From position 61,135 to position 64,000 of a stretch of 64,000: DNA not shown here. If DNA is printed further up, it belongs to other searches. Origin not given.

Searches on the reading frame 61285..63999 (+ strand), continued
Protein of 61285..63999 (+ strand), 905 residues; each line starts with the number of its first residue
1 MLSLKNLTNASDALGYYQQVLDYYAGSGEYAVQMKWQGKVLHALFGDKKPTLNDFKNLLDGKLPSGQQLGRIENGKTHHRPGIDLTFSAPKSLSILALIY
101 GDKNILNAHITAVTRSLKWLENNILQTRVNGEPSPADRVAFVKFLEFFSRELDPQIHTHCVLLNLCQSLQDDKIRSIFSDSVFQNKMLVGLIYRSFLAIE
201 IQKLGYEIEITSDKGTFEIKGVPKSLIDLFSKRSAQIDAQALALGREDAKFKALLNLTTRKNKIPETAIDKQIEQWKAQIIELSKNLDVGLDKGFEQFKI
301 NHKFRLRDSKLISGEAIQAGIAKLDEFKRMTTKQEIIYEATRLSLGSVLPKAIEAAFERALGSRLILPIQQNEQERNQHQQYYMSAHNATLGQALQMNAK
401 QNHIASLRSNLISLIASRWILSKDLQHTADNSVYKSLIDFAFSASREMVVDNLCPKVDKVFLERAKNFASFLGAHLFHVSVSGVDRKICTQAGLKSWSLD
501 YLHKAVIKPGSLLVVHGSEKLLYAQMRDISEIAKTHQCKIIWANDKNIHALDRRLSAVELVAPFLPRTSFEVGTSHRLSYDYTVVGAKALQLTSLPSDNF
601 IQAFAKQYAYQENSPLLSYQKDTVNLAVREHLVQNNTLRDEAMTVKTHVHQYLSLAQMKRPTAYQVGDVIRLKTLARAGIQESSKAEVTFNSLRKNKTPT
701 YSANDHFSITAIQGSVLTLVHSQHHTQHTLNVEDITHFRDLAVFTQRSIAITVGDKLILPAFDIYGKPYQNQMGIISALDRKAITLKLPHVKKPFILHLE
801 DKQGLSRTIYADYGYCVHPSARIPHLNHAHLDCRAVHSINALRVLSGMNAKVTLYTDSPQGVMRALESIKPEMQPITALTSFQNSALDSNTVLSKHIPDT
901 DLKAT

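Call 22: find_homologous_proteins(query=window:61285-63999:+, max_evalue=1e-20)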
Query window:61285-63999:+ (905 aa): 151 proteins with E <= 1e-20 among 8000 candidates; the best 120 are listed.
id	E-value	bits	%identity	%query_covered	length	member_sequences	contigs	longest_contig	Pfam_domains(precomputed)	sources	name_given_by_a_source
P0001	2.3e-61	226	39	41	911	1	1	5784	PF13604.13,PF13245.13,PF08751.18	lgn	-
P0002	1.8e-60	223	41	41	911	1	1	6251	PF13538.13,PF05970.21,PF01443.25,PF13604.13,PF13245.13,PF22232.3,PF08751.18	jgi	jgi:conjugative relaxase-like TrwC/TraI family protein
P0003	7.4e-60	221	40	40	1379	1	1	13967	PF05970.21,PF01443.25,PF13604.13,PF13245.13,PF13362.13,PF08751.18,PF23639.2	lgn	-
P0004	5.2e-56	208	39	38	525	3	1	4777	PF13604.13,PF13245.13,PF08751.18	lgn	-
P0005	1.0e-53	201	38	40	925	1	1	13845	PF13538.13,PF05970.21,PF01443.25,PF13604.13,PF13245.13,PF13401.13,PF22232.3,PF08751.18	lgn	-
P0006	1.2e-51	194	35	38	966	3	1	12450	PF13538.13,PF01443.25,PF13604.13,PF13245.13,PF13401.13,PF09848.16,PF08751.18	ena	-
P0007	4.6e-50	189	42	32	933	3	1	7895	PF01443.25,PF13604.13,PF13245.13,PF22232.3,PF08751.18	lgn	-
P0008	5.6e-50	188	36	40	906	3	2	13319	PF01443.25,PF13604.13,PF13245.13,PF22232.3,PF08751.18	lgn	-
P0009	4.3e-48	182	39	39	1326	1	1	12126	PF13538.13,PF05970.21,PF01443.25,PF13604.13,PF13245.13,PF13362.13,PF08751.18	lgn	-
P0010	5.7e-47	179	35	48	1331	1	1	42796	PF13155.13,PF01443.25,PF13604.13,PF13245.13,PF13401.13,PF13362.13,PF22232.3,PF08751.18,PF23639.2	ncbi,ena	-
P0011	9.8e-47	178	34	45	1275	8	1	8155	PF13538.13,PF05970.21,PF01443.25,PF13604.13,PF13245.13,PF13362.13,PF08751.18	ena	-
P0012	1.6e-46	177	34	48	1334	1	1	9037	PF13155.13,PF01443.25,PF13604.13,PF13245.13,PF13401.13,PF13362.13,PF22232.3,PF08751.18,PF23639.2,PF02562.23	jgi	jgi:conjugative relaxase-like TrwC/TraI family protein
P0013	2.2e-46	177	30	62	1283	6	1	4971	PF13538.13,PF05970.21,PF01443.25,PF13604.13,PF13245.13,PF13362.13,PF08751.18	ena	-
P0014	4.2e-46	176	44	29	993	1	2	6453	PF13538.13,PF13086.13,PF01443.25,PF13604.13,PF13245.13,PF13401.13,PF22232.3,PF08751.18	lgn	-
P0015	6.4e-46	175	29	62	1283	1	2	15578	PF13538.13,PF05970.21,PF01443.25,PF13604.13,PF13245.13,PF13362.13,PF08751.18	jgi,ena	jgi:conjugative relaxase-like TrwC/TraI family protein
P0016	1.1e-45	174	37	40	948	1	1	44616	PF01443.25,PF13604.13,PF13245.13,PF13401.13,PF22232.3,PF08751.18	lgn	-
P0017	2.8e-45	173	36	38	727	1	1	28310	PF13604.13,PF13245.13,PF08751.18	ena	-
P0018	3.4e-45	173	34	41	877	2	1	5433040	PF13538.13,PF01443.25,PF13604.13,PF13245.13,PF22232.3,PF08751.18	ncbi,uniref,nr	ncbi:MobF family relaxase [Hydrogenophaga sp. SL48]|uniref:MobF family relaxase n=1 Tax=Hydrogenopha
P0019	3.4e-45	173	40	30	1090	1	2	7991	PF01443.25,PF13604.13,PF13245.13,PF13401.13,PF22232.3,PF25199.2,PF08751.18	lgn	-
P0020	5.8e-45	172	28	75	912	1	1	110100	PF05970.21,PF01443.25,PF13604.13,PF13245.13,PF22232.3,PF08751.18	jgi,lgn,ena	-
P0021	1.8e-44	170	28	62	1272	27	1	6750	PF13538.13,PF01443.25,PF13604.13,PF13245.13,PF13362.13,PF08751.18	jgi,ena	-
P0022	1.3e-43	167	34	40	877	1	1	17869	PF13538.13,PF13086.13,PF01443.25,PF13604.13,PF13245.13,PF18335.8,PF22232.3,PF08751.18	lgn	-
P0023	6.0e-43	165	34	41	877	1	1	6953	PF13538.13,PF01443.25,PF13604.13,PF13245.13,PF22232.3,PF08751.18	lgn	-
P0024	1.1e-42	164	34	40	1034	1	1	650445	PF13538.13,PF01443.25,PF13604.13,PF13245.13,PF22232.3,PF08751.18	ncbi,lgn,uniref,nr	ncbi:MobF family relaxase [Marinobacter nauticus]|uniref:MobF family relaxase n=1 Tax=Marinobacter n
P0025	3.9e-42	163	34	40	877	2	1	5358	PF13538.13,PF13086.13,PF01443.25,PF13604.13,PF13245.13,PF18335.8,PF22232.3,PF08751.18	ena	-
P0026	6.9e-42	162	33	40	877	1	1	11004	PF13538.13,PF01443.25,PF13604.13,PF13245.13,PF18335.8,PF22232.3,PF08751.18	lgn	-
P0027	7.4e-42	162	33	41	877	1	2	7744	PF13538.13,PF13086.13,PF01443.25,PF13604.13,PF13245.13,PF18335.8,PF22232.3,PF08751.18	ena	-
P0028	9.2e-42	161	35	38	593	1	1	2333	PF13086.13,PF13604.13,PF13245.13,PF22232.3,PF08751.18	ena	-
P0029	1.2e-41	161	40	29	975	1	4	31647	PF13538.13,PF13086.13,PF13604.13,PF13245.13,PF13401.13,PF08751.18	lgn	-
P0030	1.5e-41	161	35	38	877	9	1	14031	PF13538.13,PF13086.13,PF01443.25,PF13604.13,PF13245.13,PF18335.8,PF22232.3,PF08751.18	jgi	-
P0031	1.6e-41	160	35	37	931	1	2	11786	PF01443.25,PF13604.13,PF13245.13,PF18335.8,PF22232.3,PF08751.18,PF02562.23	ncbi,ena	-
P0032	1.8e-41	160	33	41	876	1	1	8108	PF13538.13,PF01443.25,PF13604.13,PF13245.13,PF18335.8,PF22232.3,PF08751.18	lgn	-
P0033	1.8e-41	160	38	28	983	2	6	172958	PF13538.13,PF13086.13,PF13604.13,PF13245.13,PF13401.13,PF08751.18,PF02562.23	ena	-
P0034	3.2e-41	160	32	40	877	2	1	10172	PF13538.13,PF01443.25,PF13604.13,PF13245.13,PF22232.3,PF08751.18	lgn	-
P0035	3.2e-41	160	35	40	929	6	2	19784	PF01443.25,PF13604.13,PF13245.13,PF18335.8,PF08751.18,PF02562.23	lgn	-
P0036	3.6e-41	159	24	95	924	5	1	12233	PF03266.22,PF01443.25,PF13604.13,PF13245.13,PF18335.8,PF22232.3,PF08751.18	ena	-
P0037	3.6e-41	159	31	41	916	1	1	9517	PF13086.13,PF01443.25,PF13604.13,PF13245.13,PF22232.3,PF08751.18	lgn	-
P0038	5.4e-41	159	38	31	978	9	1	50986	PF13538.13,PF13086.13,PF13604.13,PF13245.13,PF13401.13,PF08751.18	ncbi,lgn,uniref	ncbi:MobF family relaxase [Nevskia sp.]|uniref:MobF family relaxase n=1 Tax=Nevskia sp. TaxID=192929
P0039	6.1e-41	159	39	29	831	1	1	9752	PF05970.21,PF13604.13,PF13245.13,PF22232.3,PF08751.18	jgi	-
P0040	6.8e-41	158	34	41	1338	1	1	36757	PF01443.25,PF13604.13,PF13245.13,PF13401.13,PF13362.13,PF22232.3,PF08751.18,PF23639.2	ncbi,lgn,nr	ncbi:MAG: conjugative relaxase [Rickettsiaceae bacterium]|nr:conjugative relaxase [Rickettsiaceae ba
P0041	7.1e-41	158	33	41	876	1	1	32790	PF13538.13,PF01443.25,PF13604.13,PF13245.13,PF18335.8,PF22232.3,PF08751.18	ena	-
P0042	7.1e-41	158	33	41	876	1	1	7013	PF13538.13,PF01443.25,PF13604.13,PF13245.13,PF18335.8,PF22232.3,PF08751.18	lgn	-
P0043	7.7e-41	158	40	32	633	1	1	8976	PF01443.25,PF13604.13,PF13245.13,PF22232.3,PF08751.18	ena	-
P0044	1.3e-40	157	37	31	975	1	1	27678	PF01443.25,PF13604.13,PF13245.13,PF13401.13,PF22232.3,PF08751.18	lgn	-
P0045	2.2e-40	157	33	39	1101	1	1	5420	PF13604.13,PF13245.13,PF18335.8,PF13401.13,PF22232.3,PF08751.18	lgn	-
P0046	3.7e-40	156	38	31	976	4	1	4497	PF13538.13,PF13086.13,PF13604.13,PF13245.13,PF13401.13,PF08751.18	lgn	-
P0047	3.9e-40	156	31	41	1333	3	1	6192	PF00270.36,PF05970.21,PF01443.25,PF13604.13,PF13245.13,PF13555.13,PF13401.13,PF25199.2,PF04851.22,PF08751.18,PF13191.13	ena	-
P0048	3.9e-40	156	34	40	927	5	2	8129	PF13604.13,PF13245.13,PF22232.3,PF08751.18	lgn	-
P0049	5.0e-40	156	36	34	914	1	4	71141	PF13538.13,PF13086.13,PF01443.25,PF13604.13,PF13245.13,PF18335.8,PF22232.3,PF08751.18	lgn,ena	-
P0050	5.1e-40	156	38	31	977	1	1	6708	PF13538.13,PF13086.13,PF13604.13,PF13245.13,PF13401.13,PF08751.18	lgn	-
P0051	5.9e-40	155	33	43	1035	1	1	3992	PF13538.13,PF05970.21,PF13604.13,PF13245.13,PF08751.18,PF02562.23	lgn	-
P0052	1.1e-39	154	35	34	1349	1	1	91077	PF01443.25,PF13604.13,PF13245.13,PF13401.13,PF13362.13,PF08751.18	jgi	jgi:conjugative relaxase-like TrwC/TraI family protein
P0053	2.4e-39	153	33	41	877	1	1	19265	PF13538.13,PF01443.25,PF13604.13,PF13245.13,PF18335.8,PF22232.3,PF08751.18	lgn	-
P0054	5.1e-39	152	34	40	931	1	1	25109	PF01443.25,PF13604.13,PF13245.13,PF18335.8,PF13401.13,PF22232.3,PF08751.18,PF02562.23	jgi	jgi:conjugative relaxase-like TrwC/TraI family protein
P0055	1.8e-38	150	37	33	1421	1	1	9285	PF01443.25,PF13604.13,PF13245.13,PF13362.13,PF22232.3,PF08751.18,PF23639.2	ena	-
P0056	1.9e-38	150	38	29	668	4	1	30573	PF05970.21,PF13604.13,PF13245.13,PF13401.13,PF22232.3,PF08751.18,PF02562.23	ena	-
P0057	2.7e-38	150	31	40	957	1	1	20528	PF01443.25,PF13604.13,PF13245.13,PF22232.3,PF08751.18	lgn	-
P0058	3.1e-38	150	34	40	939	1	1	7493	PF01443.25,PF13604.13,PF13245.13,PF08751.18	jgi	jgi:conjugative relaxase-like TrwC/TraI family protein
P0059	7.3e-38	148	35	37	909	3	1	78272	PF13538.13,PF01443.25,PF13604.13,PF13245.13,PF22232.3,PF08751.18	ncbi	-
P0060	1.3e-37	148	36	42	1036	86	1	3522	PF13538.13,PF01443.25,PF13604.13,PF13245.13,PF18335.8,PF22232.3,PF08751.18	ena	-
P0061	1.7e-37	147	30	40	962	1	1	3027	PF13086.13,PF13604.13,PF13245.13,PF22232.3,PF08751.18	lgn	-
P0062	4.8e-37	146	40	26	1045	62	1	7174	PF01443.25,PF13604.13,PF13245.13,PF13401.13,PF22232.3,PF08751.18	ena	-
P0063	5.7e-37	145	40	29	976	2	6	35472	PF01443.25,PF13604.13,PF13245.13,PF22232.3,PF08751.18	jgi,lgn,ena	-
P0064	6.2e-37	145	38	32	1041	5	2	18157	PF13538.13,PF01443.25,PF13604.13,PF13245.13,PF18335.8,PF22232.3,PF08751.18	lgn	-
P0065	1.1e-36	145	38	32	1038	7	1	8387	PF13538.13,PF01443.25,PF13604.13,PF13245.13,PF18335.8,PF22232.3,PF08751.18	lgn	-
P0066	1.8e-36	144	35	29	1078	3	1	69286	PF05970.21,PF01443.25,PF13604.13,PF13245.13,PF08751.18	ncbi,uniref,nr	ncbi:relaxase domain-containing protein (plasmid) [Acinetobacter seifertii]|uniref:MobF family relax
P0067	1.9e-36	144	37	27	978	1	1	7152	PF01443.25,PF13604.13,PF13245.13,PF22232.3,PF08751.18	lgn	-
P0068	2.0e-36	144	34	31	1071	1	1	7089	PF05970.21,PF01443.25,PF13604.13,PF13245.13,PF08751.18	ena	-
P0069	2.6e-36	143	32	41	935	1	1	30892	PF01443.25,PF13604.13,PF13245.13,PF18335.8,PF13401.13,PF22232.3,PF08751.18,PF02562.23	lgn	-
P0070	3.4e-36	143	32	39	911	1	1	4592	PF13538.13,PF13086.13,PF01443.25,PF13604.13,PF13245.13,PF22232.3,PF08751.18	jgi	jgi:conjugative relaxase-like TrwC/TraI family protein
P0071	3.6e-36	143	34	40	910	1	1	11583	PF01443.25,PF13604.13,PF13245.13,PF18335.8,PF22232.3,PF08751.18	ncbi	-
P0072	4.6e-36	142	36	29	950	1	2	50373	PF01443.25,PF13604.13,PF13245.13,PF08751.18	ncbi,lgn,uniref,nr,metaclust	ncbi:hypothetical protein MOVS_10735 (plasmid) [Moraxella ovis]|uniref:Multifunctional conjugation p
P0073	5.4e-36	142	32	40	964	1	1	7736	PF01443.25,PF13604.13,PF13245.13,PF22232.3,PF08751.18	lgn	-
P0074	6.2e-36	142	36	29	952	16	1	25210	PF01443.25,PF13604.13,PF13245.13,PF08751.18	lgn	-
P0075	8.5e-36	142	40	25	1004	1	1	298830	PF01443.25,PF13604.13,PF13245.13,PF22232.3,PF08751.18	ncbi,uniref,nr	ncbi:MobF family relaxase [Novosphingobium album (ex Liu et al. 2023)]|uniref:MobF family relaxase n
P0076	1.2e-35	141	37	22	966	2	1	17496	PF01443.25,PF13604.13,PF13245.13,PF08751.18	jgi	jgi:conjugative relaxase-like TrwC/TraI family protein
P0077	1.3e-35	141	36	31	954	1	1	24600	PF01443.25,PF13604.13,PF22232.3,PF08751.18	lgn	-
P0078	1.7e-35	141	34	42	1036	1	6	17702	PF13538.13,PF01443.25,PF13604.13,PF13245.13,PF18335.8,PF22232.3,PF08751.18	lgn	-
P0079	2.0e-35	140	37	32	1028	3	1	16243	PF13538.13,PF01443.25,PF13604.13,PF13245.13,PF22232.3,PF08751.18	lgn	-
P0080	2.0e-35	140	32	38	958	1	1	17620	PF13538.13,PF01443.25,PF13604.13,PF13245.13,PF22232.3,PF08751.18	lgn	-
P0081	2.7e-35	140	39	31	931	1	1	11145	PF01443.25,PF13604.13,PF13245.13,PF18335.8,PF13401.13,PF22232.3,PF08751.18,PF02562.23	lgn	-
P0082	2.7e-35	140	36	29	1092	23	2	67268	PF05970.21,PF01443.25,PF13604.13,PF13245.13,PF08751.18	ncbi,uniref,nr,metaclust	ncbi:hypothetical protein F949_00013 [Acinetobacter junii NIPH 182]|uniref:MobF family relaxase n=1 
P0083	3.1e-35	140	40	27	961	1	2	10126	PF13538.13,PF01443.25,PF13604.13,PF13245.13,PF22232.3,PF08751.18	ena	-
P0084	7.3e-35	138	33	34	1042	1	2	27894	PF13604.13,PF13245.13,PF22232.3,PF08751.18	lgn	-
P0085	8.3e-35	138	37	32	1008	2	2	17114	PF13538.13,PF01443.25,PF13604.13,PF13245.13,PF22232.3,PF08751.18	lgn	-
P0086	1.1e-34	138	36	29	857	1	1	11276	PF13538.13,PF13086.13,PF01443.25,PF13604.13,PF13245.13,PF22232.3,PF08751.18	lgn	-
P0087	1.2e-34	138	35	42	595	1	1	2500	PF13604.13,PF13245.13,PF22232.3,PF08751.18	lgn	-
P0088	9.9e-34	135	38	32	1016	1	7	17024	PF13538.13,PF01443.25,PF13604.13,PF13245.13,PF22232.3,PF08751.18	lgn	-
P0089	1.0e-33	135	34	39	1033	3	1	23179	PF13538.13,PF05970.21,PF01443.25,PF13604.13,PF13245.13,PF18335.8,PF08751.18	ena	-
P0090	1.9e-33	134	37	25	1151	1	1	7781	PF13086.13,PF01443.25,PF13604.13,PF13245.13,PF08751.18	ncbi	-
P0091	2.4e-33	133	35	32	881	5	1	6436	PF01443.25,PF13604.13,PF13245.13,PF22232.3,PF08751.18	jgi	jgi:conjugative relaxase-like TrwC/TraI family protein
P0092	5.7e-33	132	31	38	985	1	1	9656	PF13604.13,PF13245.13,PF08751.18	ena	-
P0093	1.1e-32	131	38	27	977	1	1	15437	PF01443.25,PF13604.13,PF13245.13,PF13401.13,PF22232.3,PF08751.18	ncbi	-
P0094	1.1e-32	131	38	31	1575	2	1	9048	PF13604.13,PF13245.13,PF08751.18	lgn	-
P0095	1.3e-32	131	38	27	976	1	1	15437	PF01443.25,PF13604.13,PF13245.13,PF13401.13,PF22232.3,PF08751.18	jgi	-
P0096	1.9e-32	131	34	32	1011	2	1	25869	PF13604.13,PF13245.13,PF22232.3,PF08751.18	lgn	-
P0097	1.9e-32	130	37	31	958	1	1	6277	PF01443.25,PF13604.13,PF13245.13,PF13401.13,PF22232.3,PF08751.18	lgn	-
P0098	3.7e-32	130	35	32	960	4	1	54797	PF13604.13,PF13245.13,PF22232.3,PF08751.18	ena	-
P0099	4.0e-32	129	39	23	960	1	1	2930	PF13086.13,PF13604.13,PF13245.13,PF08751.18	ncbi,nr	ncbi:MAG: conjugative relaxase, partial [Sphingomonadaceae bacterium]|nr:conjugative relaxase [Sphin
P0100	4.8e-32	129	35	31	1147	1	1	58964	PF01443.25,PF13604.13,PF13245.13,PF22232.3,PF08751.18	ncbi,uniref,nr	ncbi:MobF family relaxase [Leptolyngbya sp. CCNP1308]|uniref:MobF family relaxase n=1 Tax=Leptolyngb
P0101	5.3e-32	129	35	32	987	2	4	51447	PF13604.13,PF13245.13,PF22232.3,PF08751.18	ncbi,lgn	-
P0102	6.2e-32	129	38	26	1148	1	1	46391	PF01443.25,PF13604.13,PF13245.13,PF22232.3,PF08751.18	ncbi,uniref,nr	ncbi:MobF family relaxase [Leptolyngbya sp. CCNP1308]|uniref:MobF family relaxase n=1 Tax=Leptolyngb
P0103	8.3e-32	128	36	25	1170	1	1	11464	PF01443.25,PF13604.13,PF13245.13,PF08751.18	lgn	-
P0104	9.0e-32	128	37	26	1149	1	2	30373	PF01443.25,PF13604.13,PF13245.13,PF22232.3,PF08751.18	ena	-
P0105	1.0e-31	128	38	31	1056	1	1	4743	PF13604.13,PF13245.13,PF18335.8,PF08751.18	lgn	-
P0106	1.3e-31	128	39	26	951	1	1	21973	PF13538.13,PF01443.25,PF13604.13,PF13245.13,PF22232.3,PF08751.18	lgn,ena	-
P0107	2.4e-31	127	35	30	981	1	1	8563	PF01443.25,PF13604.13,PF13245.13,PF22232.3,PF08751.18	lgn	-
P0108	5.1e-31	126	35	31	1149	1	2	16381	PF01443.25,PF13604.13,PF13245.13,PF22232.3,PF08751.18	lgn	-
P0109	6.4e-31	125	35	39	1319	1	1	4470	PF13155.13,PF01443.25,PF13604.13,PF13245.13,PF13401.13,PF22232.3,PF08751.18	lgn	-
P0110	7.8e-31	125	39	26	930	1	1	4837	PF13086.13,PF01443.25,PF13604.13,PF13245.13,PF13401.13,PF22232.3,PF08751.18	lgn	-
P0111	1.1e-30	125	37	26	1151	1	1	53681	PF01443.25,PF13604.13,PF13245.13,PF22232.3,PF08751.18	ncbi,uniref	ncbi:MobF family relaxase [Nodosilinea sp. AN01ver1]|uniref:MobF family relaxase n=1 Tax=Nodosilinea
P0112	2.3e-30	124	32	41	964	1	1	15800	PF13538.13,PF01443.25,PF13604.13,PF13245.13,PF13401.13,PF22232.3,PF25199.2,PF08751.18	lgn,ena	-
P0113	2.5e-30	123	31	41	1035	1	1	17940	PF01443.25,PF13604.13,PF13245.13,PF13401.13,PF22232.3,PF08751.18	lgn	-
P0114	3.3e-30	123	32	33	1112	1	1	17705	PF01443.25,PF13604.13,PF13245.13,PF22232.3,PF08751.18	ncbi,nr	ncbi:relaxase domain-containing protein [bacterium]|nr:relaxase domain-containing protein [bacterium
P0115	9.6e-30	122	33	30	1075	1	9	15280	PF13538.13,PF01443.25,PF13604.13,PF13245.13,PF18335.8,PF13401.13,PF08751.18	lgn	-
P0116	1.6e-29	121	36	29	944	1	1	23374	PF13538.13,PF01443.25,PF13604.13,PF13245.13,PF22232.3,PF08751.18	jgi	jgi:conjugative relaxase-like TrwC/TraI family protein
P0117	1.9e-29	121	33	31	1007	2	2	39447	PF13604.13,PF13245.13,PF08751.18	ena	-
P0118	2.1e-29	120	40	24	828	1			PF13538.13,PF01443.25,PF13604.13,PF13245.13,PF08751.18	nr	nr:relaxase domain-containing protein [candidate division KSB1 bacterium] NIR68710.1 relaxase domain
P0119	3.2e-29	120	36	28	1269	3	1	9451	PF13604.13,PF13245.13,PF08751.18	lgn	-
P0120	4.5e-29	119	33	29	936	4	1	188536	PF08751.18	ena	-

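Call 28: search_protein_families(library=ncbifam, proteins=[window:61285-63999:+], max_evalue=1)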
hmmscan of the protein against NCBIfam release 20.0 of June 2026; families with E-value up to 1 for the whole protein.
window:61285-63999:+ (905 aa): 5 families
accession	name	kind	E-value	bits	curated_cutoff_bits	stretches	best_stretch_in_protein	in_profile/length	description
TIGR02760.1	TraI_TIGR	equivalog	4e-77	260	929.85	2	1-411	1-420/1960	conjugative transfer relaxase/helicase TraI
NF041492.1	MobF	equivalog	2.2e-68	231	100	1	1-280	1-295/299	MobF family relaxase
TIGR02686.1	relax_trwC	domain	4.9e-59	200.2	145.5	1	13-282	1-281/286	conjugative relaxase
NF010263.0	PRK13709.1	equivalog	1e-57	195.5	2212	1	1-371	1-375/1752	conjugative transfer relaxase/helicase TraI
NF011300.0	PRK14712.1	equivalog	3e-10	38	2486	1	147-264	14-133/1623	conjugative transfer relaxase/helicase TraI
